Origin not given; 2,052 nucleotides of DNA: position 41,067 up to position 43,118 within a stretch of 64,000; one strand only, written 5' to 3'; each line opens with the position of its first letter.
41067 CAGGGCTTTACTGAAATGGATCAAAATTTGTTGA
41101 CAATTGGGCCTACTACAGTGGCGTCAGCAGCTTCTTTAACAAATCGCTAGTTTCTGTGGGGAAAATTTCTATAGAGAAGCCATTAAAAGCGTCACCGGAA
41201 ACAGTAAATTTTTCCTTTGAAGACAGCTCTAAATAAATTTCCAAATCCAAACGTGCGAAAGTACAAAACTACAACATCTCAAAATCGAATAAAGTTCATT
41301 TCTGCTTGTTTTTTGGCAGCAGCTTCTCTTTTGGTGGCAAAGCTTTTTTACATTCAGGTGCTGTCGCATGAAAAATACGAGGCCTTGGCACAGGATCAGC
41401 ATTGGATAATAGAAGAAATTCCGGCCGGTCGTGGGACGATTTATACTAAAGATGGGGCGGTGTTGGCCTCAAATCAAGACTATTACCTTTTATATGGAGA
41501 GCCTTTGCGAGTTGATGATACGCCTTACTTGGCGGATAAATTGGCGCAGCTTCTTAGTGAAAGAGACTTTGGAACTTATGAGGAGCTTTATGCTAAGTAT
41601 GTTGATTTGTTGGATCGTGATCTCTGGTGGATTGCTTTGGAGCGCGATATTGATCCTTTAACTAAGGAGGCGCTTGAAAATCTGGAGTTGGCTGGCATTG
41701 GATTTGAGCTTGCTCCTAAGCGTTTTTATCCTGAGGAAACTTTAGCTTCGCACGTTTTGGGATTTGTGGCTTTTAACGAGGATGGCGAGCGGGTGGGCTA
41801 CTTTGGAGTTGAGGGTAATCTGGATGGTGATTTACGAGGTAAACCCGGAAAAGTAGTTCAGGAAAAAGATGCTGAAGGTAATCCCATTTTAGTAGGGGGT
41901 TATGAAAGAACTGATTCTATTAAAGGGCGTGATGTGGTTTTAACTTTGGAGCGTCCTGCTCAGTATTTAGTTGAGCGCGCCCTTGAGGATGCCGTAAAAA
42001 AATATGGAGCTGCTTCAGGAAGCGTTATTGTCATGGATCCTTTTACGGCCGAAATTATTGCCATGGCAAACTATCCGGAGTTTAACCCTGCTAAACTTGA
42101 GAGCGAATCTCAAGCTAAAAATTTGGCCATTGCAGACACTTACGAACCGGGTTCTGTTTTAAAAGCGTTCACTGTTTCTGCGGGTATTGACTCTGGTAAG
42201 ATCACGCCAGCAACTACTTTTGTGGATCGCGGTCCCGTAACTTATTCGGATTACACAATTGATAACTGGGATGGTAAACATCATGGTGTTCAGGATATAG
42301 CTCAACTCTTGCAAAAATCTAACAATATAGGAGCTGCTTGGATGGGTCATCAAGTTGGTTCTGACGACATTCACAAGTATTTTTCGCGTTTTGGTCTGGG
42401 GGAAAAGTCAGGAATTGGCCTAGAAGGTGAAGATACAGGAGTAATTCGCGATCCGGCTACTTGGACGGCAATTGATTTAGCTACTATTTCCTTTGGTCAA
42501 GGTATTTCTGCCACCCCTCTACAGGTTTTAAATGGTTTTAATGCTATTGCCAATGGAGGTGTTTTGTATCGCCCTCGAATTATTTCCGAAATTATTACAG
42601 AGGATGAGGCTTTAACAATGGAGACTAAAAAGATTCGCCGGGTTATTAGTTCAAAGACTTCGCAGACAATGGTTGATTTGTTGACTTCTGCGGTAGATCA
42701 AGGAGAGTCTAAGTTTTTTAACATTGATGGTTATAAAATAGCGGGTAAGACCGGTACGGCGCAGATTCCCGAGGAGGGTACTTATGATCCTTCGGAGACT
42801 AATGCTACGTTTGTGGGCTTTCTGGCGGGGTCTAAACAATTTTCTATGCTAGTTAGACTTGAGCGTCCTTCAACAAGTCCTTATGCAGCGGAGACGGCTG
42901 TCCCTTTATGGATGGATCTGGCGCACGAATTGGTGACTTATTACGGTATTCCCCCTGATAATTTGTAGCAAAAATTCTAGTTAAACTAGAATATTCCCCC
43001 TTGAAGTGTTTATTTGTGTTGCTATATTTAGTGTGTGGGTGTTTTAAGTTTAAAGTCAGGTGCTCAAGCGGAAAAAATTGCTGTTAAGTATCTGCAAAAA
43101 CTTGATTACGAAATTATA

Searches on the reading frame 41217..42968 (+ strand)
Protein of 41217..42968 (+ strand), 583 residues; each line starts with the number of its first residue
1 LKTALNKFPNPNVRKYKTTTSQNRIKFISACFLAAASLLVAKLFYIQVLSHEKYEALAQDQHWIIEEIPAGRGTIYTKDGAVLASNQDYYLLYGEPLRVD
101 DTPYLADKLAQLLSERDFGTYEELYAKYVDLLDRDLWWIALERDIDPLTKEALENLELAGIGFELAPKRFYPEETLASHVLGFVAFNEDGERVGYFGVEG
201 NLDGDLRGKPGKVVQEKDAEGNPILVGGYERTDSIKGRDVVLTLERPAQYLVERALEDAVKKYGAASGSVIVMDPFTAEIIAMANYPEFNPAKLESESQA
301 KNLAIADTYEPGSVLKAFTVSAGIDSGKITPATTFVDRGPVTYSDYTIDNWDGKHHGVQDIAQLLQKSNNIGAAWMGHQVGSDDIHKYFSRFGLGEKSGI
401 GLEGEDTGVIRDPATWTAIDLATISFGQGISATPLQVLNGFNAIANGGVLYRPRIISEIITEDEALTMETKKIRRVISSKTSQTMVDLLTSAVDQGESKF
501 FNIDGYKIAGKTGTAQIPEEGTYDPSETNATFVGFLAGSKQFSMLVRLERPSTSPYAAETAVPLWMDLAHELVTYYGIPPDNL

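Call 17: search_protein_families(library=pfam, proteins=[window:41217-42968:+], max_evalue=0.00001)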
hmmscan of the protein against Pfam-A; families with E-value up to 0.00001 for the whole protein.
window:41217-42968:+ (583 aa): 2 families
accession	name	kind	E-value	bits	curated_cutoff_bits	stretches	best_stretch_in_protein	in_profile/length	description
PF00905.27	Transpeptidase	-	1.3e-64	218.8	22.1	1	268-557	1-290/299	Penicillin binding protein transpeptidase domain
PF03717.20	PBP_dimer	-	6.2e-21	76.1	24.4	1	68-224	2-176/180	Penicillin-binding Protein dimerisation domain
